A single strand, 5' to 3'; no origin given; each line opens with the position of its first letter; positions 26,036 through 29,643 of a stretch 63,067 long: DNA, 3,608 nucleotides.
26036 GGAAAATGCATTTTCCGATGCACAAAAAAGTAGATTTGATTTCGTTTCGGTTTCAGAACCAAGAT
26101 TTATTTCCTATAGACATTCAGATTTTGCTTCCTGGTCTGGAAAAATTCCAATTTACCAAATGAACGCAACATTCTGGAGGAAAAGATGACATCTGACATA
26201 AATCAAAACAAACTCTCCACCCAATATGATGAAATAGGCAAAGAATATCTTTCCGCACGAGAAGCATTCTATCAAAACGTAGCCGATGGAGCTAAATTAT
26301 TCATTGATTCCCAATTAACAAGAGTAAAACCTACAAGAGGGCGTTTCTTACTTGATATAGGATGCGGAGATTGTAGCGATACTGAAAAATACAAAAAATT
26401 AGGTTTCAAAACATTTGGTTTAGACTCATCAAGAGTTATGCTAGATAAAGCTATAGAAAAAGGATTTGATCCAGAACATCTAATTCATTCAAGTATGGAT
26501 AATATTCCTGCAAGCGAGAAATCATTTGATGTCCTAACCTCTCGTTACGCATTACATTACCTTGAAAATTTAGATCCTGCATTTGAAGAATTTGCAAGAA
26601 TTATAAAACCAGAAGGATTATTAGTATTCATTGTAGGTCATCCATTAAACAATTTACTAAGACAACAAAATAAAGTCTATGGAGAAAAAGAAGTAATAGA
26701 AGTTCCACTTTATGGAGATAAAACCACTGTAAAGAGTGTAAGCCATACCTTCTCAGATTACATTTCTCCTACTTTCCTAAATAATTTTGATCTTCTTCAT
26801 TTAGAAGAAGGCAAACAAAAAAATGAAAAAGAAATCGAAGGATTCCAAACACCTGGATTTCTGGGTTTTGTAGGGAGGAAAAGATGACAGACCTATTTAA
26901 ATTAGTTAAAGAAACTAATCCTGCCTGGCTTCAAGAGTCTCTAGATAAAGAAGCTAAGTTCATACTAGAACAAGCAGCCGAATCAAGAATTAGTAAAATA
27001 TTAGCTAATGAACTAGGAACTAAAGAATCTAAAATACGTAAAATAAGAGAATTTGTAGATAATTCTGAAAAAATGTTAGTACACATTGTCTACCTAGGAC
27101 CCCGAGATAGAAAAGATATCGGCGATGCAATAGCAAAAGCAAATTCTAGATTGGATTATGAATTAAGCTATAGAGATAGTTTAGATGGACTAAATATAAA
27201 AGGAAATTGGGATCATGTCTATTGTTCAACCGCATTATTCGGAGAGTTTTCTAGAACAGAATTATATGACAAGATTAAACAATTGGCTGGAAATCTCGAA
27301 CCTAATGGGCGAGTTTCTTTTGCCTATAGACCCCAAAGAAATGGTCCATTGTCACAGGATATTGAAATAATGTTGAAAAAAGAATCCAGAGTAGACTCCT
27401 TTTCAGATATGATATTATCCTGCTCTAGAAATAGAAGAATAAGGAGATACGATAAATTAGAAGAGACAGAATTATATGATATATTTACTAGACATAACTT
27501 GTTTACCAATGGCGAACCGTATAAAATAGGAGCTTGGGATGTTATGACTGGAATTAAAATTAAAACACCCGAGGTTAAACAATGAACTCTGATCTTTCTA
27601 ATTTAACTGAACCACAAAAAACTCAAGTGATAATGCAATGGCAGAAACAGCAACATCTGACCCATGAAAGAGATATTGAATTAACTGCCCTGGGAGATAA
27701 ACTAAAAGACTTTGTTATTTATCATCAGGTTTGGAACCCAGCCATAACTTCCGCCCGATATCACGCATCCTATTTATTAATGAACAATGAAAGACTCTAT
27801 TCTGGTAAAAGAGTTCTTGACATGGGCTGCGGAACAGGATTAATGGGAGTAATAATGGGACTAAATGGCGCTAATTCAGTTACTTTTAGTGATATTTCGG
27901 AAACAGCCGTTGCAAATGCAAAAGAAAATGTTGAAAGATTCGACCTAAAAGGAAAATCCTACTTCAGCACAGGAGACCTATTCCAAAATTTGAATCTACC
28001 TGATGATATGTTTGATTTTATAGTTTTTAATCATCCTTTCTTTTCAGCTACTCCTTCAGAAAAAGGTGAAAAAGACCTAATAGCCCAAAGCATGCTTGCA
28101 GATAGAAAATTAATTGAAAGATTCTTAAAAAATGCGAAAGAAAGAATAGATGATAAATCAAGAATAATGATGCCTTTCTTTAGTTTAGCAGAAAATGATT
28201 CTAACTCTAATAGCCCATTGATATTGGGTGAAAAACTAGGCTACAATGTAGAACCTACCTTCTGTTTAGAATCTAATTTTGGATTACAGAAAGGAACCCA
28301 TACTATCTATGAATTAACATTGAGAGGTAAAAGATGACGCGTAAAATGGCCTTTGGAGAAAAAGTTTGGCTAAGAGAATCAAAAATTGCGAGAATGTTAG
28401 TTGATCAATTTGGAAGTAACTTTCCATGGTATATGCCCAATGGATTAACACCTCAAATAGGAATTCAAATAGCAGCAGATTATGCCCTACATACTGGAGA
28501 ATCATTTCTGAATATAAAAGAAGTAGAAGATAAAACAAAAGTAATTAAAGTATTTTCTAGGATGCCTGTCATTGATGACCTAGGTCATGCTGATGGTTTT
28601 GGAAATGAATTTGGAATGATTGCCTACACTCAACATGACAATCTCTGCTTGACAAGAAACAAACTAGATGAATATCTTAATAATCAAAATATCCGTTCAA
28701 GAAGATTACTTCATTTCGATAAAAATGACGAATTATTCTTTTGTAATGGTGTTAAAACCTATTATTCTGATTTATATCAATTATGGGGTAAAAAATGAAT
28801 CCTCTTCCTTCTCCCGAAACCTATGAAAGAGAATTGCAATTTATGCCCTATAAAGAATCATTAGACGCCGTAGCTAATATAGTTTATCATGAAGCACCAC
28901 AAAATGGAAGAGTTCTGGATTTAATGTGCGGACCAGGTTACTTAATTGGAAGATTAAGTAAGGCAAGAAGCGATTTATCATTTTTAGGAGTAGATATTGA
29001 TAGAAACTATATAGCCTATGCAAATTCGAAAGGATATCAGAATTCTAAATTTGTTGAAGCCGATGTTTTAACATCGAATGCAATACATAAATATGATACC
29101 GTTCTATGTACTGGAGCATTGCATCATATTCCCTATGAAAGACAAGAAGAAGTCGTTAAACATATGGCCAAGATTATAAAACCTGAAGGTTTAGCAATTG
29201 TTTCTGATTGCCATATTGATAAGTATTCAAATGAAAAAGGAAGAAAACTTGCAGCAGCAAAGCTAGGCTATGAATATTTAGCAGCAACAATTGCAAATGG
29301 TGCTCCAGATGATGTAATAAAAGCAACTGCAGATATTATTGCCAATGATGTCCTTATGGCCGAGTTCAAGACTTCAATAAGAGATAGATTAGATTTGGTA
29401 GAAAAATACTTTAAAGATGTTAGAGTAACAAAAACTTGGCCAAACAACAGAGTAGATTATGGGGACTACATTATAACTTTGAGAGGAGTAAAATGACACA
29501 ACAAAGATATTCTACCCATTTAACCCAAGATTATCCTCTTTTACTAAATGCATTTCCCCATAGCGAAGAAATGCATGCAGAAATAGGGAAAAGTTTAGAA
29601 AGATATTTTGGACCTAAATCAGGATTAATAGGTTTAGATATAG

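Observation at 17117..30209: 13-kb, 22-gene translationally fused operon: methyltransferase-rich, with secreted beta-barrel-like and membrane components and 11 orphan proteins (main candidate for an undescribed system)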

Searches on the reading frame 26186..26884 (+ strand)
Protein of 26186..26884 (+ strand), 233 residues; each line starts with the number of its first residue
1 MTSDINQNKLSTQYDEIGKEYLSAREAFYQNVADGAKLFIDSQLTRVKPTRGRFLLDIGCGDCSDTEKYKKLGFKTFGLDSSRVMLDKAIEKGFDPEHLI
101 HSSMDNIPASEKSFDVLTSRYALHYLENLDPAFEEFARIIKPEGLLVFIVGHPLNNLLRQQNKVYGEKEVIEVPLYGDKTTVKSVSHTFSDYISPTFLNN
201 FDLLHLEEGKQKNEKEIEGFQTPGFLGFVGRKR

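Call 5: search_protein_families(library=pfam, max_evalue=0.1, proteins=[window:26186-26884:+])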
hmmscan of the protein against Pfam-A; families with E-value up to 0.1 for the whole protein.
window:26186-26884:+ (233 aa): 9 families
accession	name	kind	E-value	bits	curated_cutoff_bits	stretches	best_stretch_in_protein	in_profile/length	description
PF08241.18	Methyltransf_11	-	1.1e-18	68.1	21.2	1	56-148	1-95/95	Methyltransferase domain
PF13649.12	Methyltransf_25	-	3.2e-14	53.8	27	1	56-144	2-97/97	Methyltransferase domain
PF13489.12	Methyltransf_23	-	7.2e-12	45.8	27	1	50-153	21-119/164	Methyltransferase domain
PF08242.18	Methyltransf_12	-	1e-11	45.8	30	1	56-146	1-98/98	Methyltransferase domain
PF13847.12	Methyltransf_31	-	1.3e-10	41.6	27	1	55-161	7-125/145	Methyltransferase domain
PF01209.24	Ubie_methyltran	-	6.8e-07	29.3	20.1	1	45-166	41-170/233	ubiE/COQ5 methyltransferase family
PF03141.22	Methyltransf_29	-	0.0023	17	23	1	48-156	114-224/506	Putative S-adenosyl-L-methionine-dependent methyltransferase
PF05148.21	Methyltransf_8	-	0.022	15.1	27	1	54-147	75-155/219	Hypothetical methyltransferase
PF07021.18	MetW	-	0.048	13.7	21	1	52-140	14-102/193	Methionine biosynthesis protein MetW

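Call 16: search_protein_families(library=ncbifam, max_evalue=0.01, proteins=[window:26186-26884:+])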
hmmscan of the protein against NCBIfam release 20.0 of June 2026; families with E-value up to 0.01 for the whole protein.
window:26186-26884:+ (233 aa): 27 families (the best 25 are shown)
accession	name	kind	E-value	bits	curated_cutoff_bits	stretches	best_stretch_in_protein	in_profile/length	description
NF045667.1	MTase_DVU1556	equivalog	3.4e-13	49.5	155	1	41-147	12-118/213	DVU_1556 family methyltransferase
NF001244.0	PRK00216.1-5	equivalog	1.4e-12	47.5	216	1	45-172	42-178/236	bifunctional demethylmenaquinone methyltransferase/2-methoxy-6-polyprenyl-1,4-benzoquinol methylase UbiE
NF007610.0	PRK10258.1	equivalog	3.8e-12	46.1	342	1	29-149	20-139/251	malonyl-ACP O-methyltransferase BioC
TIGR01934.1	MenG_MenH_UbiE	subfamily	6e-12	45.3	158.35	1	45-168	33-162/223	ubiquinone/menaquinone biosynthesis methyltransferase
TIGR02072.1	BioC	equivalog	1.3e-11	44.8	184.95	1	54-149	37-133/244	malonyl-ACP O-methyltransferase BioC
NF004452.0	PRK05785.1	equivalog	1.5e-10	41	207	1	6-165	7-161/228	hypothetical protein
NF043040.1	corrin_prot_MT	hypoth_equivalog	7.6e-09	35.3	180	1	50-147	40-146/216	corrinoid protein-associated methyltransferase CpaM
NF001241.0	PRK00216.1-2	equivalog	2.5e-08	33.9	327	1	40-160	40-160/231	demethylmenaquinone methyltransferase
NF008300.0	PRK11088.1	equivalog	4.8e-08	32.8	303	1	24-167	57-197/272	23S rRNA (guanine(745)-N(1))-methyltransferase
TIGR01983.1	UbiG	equivalog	9.2e-07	28.4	102.95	1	48-148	46-151/228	bifunctional 2-polyprenyl-6-hydroxyphenol methylase/3-demethylubiquinol 3-O-methyltransferase UbiG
NF001240.0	PRK00216.1-1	equivalog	1.4e-06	27.6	378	1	51-185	63-203/251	bifunctional demethylmenaquinone methyltransferase/2-methoxy-6-polyprenyl-1,4-benzoquinol methylase UbiE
NF052510.1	methyltran_MpqE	exception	3.1e-06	26.8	335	1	77-166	75-170/234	methyl-plastoquinone biosynthesis methyltransferase MpqE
NF001243.0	PRK00216.1-4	equivalog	5.6e-06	25.9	235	1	43-166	39-170/237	demethylmenaquinone methyltransferase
TIGR02752.1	MenG_heptapren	equivalog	8.3e-06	25.5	419.85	1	42-153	36-155/231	demethylmenaquinone methyltransferase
NF041536.1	ArsM_DUF2284_UU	exception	1.6e-05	23.4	575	1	51-148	76-180/459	arsenite methyltransferase/DUF2284 domain selenoprotein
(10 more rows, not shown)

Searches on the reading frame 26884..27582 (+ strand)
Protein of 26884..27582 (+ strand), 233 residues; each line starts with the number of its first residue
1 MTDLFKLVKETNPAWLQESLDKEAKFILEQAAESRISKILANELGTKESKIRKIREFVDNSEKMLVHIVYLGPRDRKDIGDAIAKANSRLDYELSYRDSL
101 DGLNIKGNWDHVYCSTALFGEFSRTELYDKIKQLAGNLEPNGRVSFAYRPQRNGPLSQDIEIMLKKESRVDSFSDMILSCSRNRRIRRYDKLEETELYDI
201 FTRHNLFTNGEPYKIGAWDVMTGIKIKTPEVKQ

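Call 5: search_protein_families(library=pfam, max_evalue=0.1, proteins=[window:26884-27582:+])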
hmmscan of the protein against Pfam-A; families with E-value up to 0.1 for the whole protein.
window:26884-27582:+ (233 aa): 0 families

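Call 16: search_protein_families(library=ncbifam, max_evalue=0.01, proteins=[window:26884-27582:+])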
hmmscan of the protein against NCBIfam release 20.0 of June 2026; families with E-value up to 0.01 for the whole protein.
window:26884-27582:+ (233 aa): 0 families

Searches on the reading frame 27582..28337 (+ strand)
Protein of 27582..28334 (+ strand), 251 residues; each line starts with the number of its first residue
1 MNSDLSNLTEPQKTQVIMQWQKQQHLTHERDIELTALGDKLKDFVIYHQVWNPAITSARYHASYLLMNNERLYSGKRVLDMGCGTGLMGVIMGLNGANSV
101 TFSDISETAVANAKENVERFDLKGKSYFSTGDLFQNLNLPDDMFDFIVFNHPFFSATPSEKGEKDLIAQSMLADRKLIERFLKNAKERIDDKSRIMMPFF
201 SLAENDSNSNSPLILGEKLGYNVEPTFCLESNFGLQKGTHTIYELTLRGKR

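Call 5: search_protein_families(library=pfam, max_evalue=0.1, proteins=[window:27582-28334:+])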
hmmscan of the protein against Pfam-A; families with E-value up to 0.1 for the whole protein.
window:27582-28334:+ (251 aa): 18 families
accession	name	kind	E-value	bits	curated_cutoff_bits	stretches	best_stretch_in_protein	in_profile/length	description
PF05175.20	MTS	-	1.5e-14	54.4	23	1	63-158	20-113/170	Methyltransferase small domain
PF13649.12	Methyltransf_25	-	4.9e-11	43.6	27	1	78-157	1-77/97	Methyltransferase domain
PF13847.12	Methyltransf_31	-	2e-10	40.9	27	1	74-169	3-95/145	Methyltransferase domain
PF10294.15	Methyltransf_16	-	7.8e-09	36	21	1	46-144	17-116/174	Lysine methyltransferase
PF08241.18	Methyltransf_11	-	8.3e-09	36.4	21.2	1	79-153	1-70/95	Methyltransferase domain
PF06325.19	PrmA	-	3.1e-08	33.9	22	1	72-150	159-233/296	Ribosomal protein L11 methyltransferase (PrmA)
PF13489.12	Methyltransf_23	-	2.9e-07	30.8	27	1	71-151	19-89/164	Methyltransferase domain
PF03602.21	Cons_hypoth95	-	5.6e-06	26.6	24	1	70-178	39-148/182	Conserved hypothetical protein 95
PF10354.15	BMT5-like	-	2.1e-05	25.3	24.7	1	136-204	70-132/168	rRNA (uridine-N3-)-methyltransferase BTM5-like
PF08242.18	Methyltransf_12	-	3.2e-05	25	30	1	79-151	1-73/98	Methyltransferase domain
PF12847.13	Methyltransf_18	-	0.00014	22.3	27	1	73-148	13-87/151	Methyltransferase domain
PF01170.24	UPF0020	-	0.00034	20.8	22.3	1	100-169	79-147/197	RMKL-like, methyltransferase domain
PF05971.18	Methyltransf_10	-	0.0021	17.9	23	1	63-158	91-192/299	RNA methyltransferase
PF03848.20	TehB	-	0.0026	17.6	20.4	1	72-148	28-100/193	Tellurite resistance protein TehB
PF01135.25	PCMT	-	0.0032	17.7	20.3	1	59-131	60-131/210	Protein-L-isoaspartate(D-aspartate) O-methyltransferase (PCMT)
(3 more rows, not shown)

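Call 16: search_protein_families(library=ncbifam, max_evalue=0.01, proteins=[window:27582-28334:+])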
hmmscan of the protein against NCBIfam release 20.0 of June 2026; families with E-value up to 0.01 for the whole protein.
window:27582-28334:+ (251 aa): 53 families (the best 25 are shown)
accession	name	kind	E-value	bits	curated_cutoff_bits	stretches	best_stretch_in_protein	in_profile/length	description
NF011529.0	PRK14968.1-3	equivalog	2.1e-23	82.8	162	1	62-210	22-167/198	putative methyltransferase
TIGR00537.1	hemK_rel_arch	hypoth_equivalog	1.8e-13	50.6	87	1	63-205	8-146/179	HemK2/MTQ2 family protein methyltransferase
TIGR03534.1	RF_mod_PrmC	equivalog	1.3e-12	47.8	199.1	1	75-165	89-178/253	peptide chain release factor N(5)-glutamine methyltransferase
TIGR03533.1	L3_gln_methyl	equivalog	2.7e-12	46.6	229.7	1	75-159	122-205/284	50S ribosomal protein L3 N(5)-glutamine methyltransferase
NF001785.0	PRK00517.2-2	equivalog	8.8e-12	44.8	188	1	69-150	140-218/282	50S ribosomal protein L11 methyltransferase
TIGR00536.1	hemK_fam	subfamily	1.8e-11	43.7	115.5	1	76-160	116-199/286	HemK family protein methyltransferase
NF011530.0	PRK14968.1-4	equivalog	4.1e-11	42.6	243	1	62-207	25-165/202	putative methyltransferase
TIGR02021.1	BchM-ChlM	equivalog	5e-11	42.4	158.9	1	63-147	43-122/218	magnesium protoporphyrin IX methyltransferase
TIGR01177.1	TIGR01177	hypoth_equivalog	2.6e-09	36.8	316.55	1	66-172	174-278/330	TIGR01177 family methyltransferase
NF043040.1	corrin_prot_MT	hypoth_equivalog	4.2e-09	36.2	180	1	58-149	25-116/216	corrinoid protein-associated methyltransferase CpaM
NF007023.0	PRK09489.1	equivalog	4.5e-09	35.9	295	1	70-157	193-275/342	16S rRNA (guanine(1207)-N(2))-methyltransferase RsmC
NF008748.0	PRK11783.1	equivalog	1.3e-08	33.6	466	1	74-161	541-629/704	bifunctional 23S rRNA (guanine(2069)-N(7))-methyltransferase RlmK/23S rRNA (guanine(2445)-N(2))-methyltransferase RlmL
NF041537.1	ArsM_AhpD_UU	exception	3.7e-08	32.5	510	1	72-195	74-203/345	arsenite methyltransferase/AhpD domain selenoprotein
NF047853.1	tRm6a37MtseTrmN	equivalog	5.8e-08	32.8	350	1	72-163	41-134/244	tRNA(1)(Val) (adenine(37)-N(6))-methyltransferase TrmN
NF011528.0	PRK14968.1-2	equivalog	4e-07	29.8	171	1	63-155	27-119/205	putative methyltransferase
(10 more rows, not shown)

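Call 78: find_related_loci(query=window:27582-28334:+, collection=viral_contigs, flank=10000)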
Query window:27582-28334:+ (251 aa) in viral_contigs; peptide patterns used: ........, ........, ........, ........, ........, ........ (x = any residue, [..] = any of these).
2 stretches matched a pattern, but none encodes a relative of the query by tblastn (E <= 1e-3).

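Call 93: search_protein_families(library=pfam, max_evalue=0.05, proteins=[L048:369-1124:+, L048:1626-2375:+, L048:2805-3170:+, L048:5318-5815:+])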
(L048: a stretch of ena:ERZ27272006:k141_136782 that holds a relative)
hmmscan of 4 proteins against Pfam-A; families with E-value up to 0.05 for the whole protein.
L048:369-1124:+ (252 aa): 0 families

L048:1626-2375:+ (250 aa): 21 families
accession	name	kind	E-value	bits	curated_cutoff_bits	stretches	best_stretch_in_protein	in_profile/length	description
PF08241.18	Methyltransf_11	-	1e-19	71.4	21.2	1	41-137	1-95/95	Methyltransferase domain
PF13649.12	Methyltransf_25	-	4.3e-18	66.2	27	1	40-133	1-97/97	Methyltransferase domain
PF13847.12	Methyltransf_31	-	1.8e-16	60.6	27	1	36-139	3-111/145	Methyltransferase domain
PF13489.12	Methyltransf_23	-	4.6e-14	52.9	27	1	29-153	13-127/164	Methyltransferase domain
PF08242.18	Methyltransf_12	-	1.4e-12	48.6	30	1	41-135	1-98/98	Methyltransferase domain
PF05175.20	MTS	-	2.1e-07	31.2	23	1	32-138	27-139/170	Methyltransferase small domain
PF01209.24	Ubie_methyltran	-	8.9e-07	28.9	20.1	1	30-137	41-151/233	ubiE/COQ5 methyltransferase family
PF05219.18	DREV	-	1.9e-06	27.6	26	1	34-157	92-207/265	DREV methyltransferase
PF08003.17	Methyltransf_9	-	4.5e-06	26.3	23.8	1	31-137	110-217/315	Protein of unknown function (DUF1698)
PF07021.18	MetW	-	1.3e-05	25.4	21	1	36-130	13-103/193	Methionine biosynthesis protein MetW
PF01728.25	FtsJ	-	1.9e-05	25.1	24.1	1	34-97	20-80/181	FtsJ-like methyltransferase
PF02353.26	CMAS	-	0.00071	19.4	27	1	36-138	62-165/273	Mycolic acid cyclopropane synthetase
PF13679.12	Methyltransf_32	-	0.00072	20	27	1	37-81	26-76/143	Methyltransferase domain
PF03848.20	TehB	-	0.0009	19.2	20.4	1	35-114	29-107/193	Tellurite resistance protein TehB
PF01135.25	PCMT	-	0.0027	18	20.3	1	28-77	65-117/210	Protein-L-isoaspartate(D-aspartate) O-methyltransferase (PCMT)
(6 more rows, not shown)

L048:2805-3170:+ (122 aa): 0 families

L048:5318-5815:+ (166 aa): 0 families

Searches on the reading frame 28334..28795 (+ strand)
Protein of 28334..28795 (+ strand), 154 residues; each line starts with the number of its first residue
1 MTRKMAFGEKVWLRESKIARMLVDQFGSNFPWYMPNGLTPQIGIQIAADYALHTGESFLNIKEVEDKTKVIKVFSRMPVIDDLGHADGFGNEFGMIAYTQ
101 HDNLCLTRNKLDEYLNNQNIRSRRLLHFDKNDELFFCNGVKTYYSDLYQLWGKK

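Call 5: search_protein_families(library=pfam, max_evalue=0.1, proteins=[window:28334-28795:+])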
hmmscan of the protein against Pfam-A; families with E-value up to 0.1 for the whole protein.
window:28334-28795:+ (154 aa): 1 family
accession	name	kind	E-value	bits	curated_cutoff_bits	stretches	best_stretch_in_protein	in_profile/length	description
PF18114.7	Suv3_N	-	0.093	13.3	24.2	0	65-114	28-77/116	Suv3 helical N-terminal domain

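Call 16: search_protein_families(library=ncbifam, max_evalue=0.01, proteins=[window:28334-28795:+])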
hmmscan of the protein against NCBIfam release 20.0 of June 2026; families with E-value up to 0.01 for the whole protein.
window:28334-28795:+ (154 aa): 0 families

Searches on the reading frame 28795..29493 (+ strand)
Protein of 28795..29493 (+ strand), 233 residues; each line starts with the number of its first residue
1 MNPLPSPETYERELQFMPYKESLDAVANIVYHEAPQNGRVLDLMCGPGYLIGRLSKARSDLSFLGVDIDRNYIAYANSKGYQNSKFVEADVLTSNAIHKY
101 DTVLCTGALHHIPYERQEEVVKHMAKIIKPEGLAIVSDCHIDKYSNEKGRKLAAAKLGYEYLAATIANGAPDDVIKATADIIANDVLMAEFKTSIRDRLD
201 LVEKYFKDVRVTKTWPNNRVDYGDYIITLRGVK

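Call 6: search_protein_families(library=pfam, max_evalue=0.1, proteins=[window:28795-29493:+])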
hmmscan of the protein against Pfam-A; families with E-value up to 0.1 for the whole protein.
window:28795-29493:+ (233 aa): 15 families
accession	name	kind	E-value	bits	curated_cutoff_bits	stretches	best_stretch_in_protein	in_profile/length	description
PF13649.12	Methyltransf_25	-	4.9e-15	56.4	27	1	40-132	1-97/97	Methyltransferase domain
PF13847.12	Methyltransf_31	-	7.9e-14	52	27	1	37-140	4-113/145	Methyltransferase domain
PF08242.18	Methyltransf_12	-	1.3e-12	48.7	30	1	41-133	1-97/98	Methyltransferase domain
PF08241.18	Methyltransf_11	-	2.5e-11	44.5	21.2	1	41-135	1-94/95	Methyltransferase domain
PF13489.12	Methyltransf_23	-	8.3e-11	42.3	27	1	34-149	20-129/164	Methyltransferase domain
PF05175.20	MTS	-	2.9e-06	27.5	23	1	23-136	16-139/170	Methyltransferase small domain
PF02390.23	Methyltransf_4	-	3.8e-05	23.6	24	1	39-111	4-75/173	Putative methyltransferase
PF02353.26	CMAS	-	0.00042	20.2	27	1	39-147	65-175/273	Mycolic acid cyclopropane synthetase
PF01739.24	CheR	-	0.0015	18.4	27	1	85-136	121-173/195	CheR methyltransferase, SAM binding domain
PF07021.18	MetW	-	0.0019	18.3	21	1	32-127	9-101/193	Methionine biosynthesis protein MetW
PF05401.17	NodS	-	0.002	18.4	24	1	36-135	43-143/201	Nodulation protein S (NodS)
PF01728.25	FtsJ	-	0.0095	16.3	24.1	1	36-121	21-118/181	FtsJ-like methyltransferase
PF13679.12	Methyltransf_32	-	0.027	14.9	27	1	33-110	22-109/143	Methyltransferase domain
PF03848.20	TehB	-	0.027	14.3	20.4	1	36-137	30-134/193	Tellurite resistance protein TehB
PF20922.3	Anamorsin_N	-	0.086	13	27.1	0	99-146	51-97/163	Anamorsin, N-terminal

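Call 16: search_protein_families(library=ncbifam, max_evalue=0.01, proteins=[window:28795-29493:+])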
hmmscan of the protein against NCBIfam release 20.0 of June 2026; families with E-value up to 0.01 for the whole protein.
window:28795-29493:+ (233 aa): 26 families (the best 25 are shown)
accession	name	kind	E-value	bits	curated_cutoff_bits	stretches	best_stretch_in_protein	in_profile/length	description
NF043040.1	corrin_prot_MT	hypoth_equivalog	3.1e-11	43.1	180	1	6-139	11-150/216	corrinoid protein-associated methyltransferase CpaM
TIGR02072.1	BioC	equivalog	2e-09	37.7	184.95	1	30-138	28-134/244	malonyl-ACP O-methyltransferase BioC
NF045667.1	MTase_DVU1556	equivalog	5.3e-09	35.8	155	1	33-149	19-132/213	DVU_1556 family methyltransferase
TIGR01983.1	UbiG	equivalog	6.3e-09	35.5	102.95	1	33-138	46-153/228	bifunctional 2-polyprenyl-6-hydroxyphenol methylase/3-demethylubiquinol 3-O-methyltransferase UbiG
NF038261.1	rhodoquin_RquA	equivalog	2.2e-07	30.9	175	1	26-142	39-159/218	rhodoquinone biosynthesis methyltransferase RquA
NF010703.0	PRK14103.1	equivalog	3.4e-07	30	320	1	26-157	22-146/256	trans-aconitate 2-methyltransferase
TIGR02081.1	metW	equivalog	6.4e-07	29.1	189.5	1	29-129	6-103/194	methionine biosynthesis protein MetW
NF004851.0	PRK06202.1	equivalog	6.6e-07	29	243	1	35-138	59-166/237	hypothetical protein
TIGR02021.1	BchM-ChlM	equivalog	1e-06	28.3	158.9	1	35-129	53-148/218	magnesium protoporphyrin IX methyltransferase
NF002463.0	PRK01683.1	equivalog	5.6e-06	26.1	297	1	36-137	31-130/258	trans-aconitate 2-methyltransferase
NF001244.0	PRK00216.1-5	equivalog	2e-05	24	216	1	34-140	46-157/236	bifunctional demethylmenaquinone methyltransferase/2-methoxy-6-polyprenyl-1,4-benzoquinol methylase UbiE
TIGR01934.1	MenG_MenH_UbiE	subfamily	3.6e-05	23.2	158.35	1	35-140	38-145/223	ubiquinone/menaquinone biosynthesis methyltransferase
TIGR03534.1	RF_mod_PrmC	equivalog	5e-05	22.9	199.1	1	28-105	78-162/253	peptide chain release factor N(5)-glutamine methyltransferase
NF008300.0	PRK11088.1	equivalog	8.7e-05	22.1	303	1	19-90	67-141/272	23S rRNA (guanine(745)-N(1))-methyltransferase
NF045825.1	FAmtase_mtf2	equivalog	9.8e-05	21.7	400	1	38-158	60-180/248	fatty-acid O-methyltransferase Mtf2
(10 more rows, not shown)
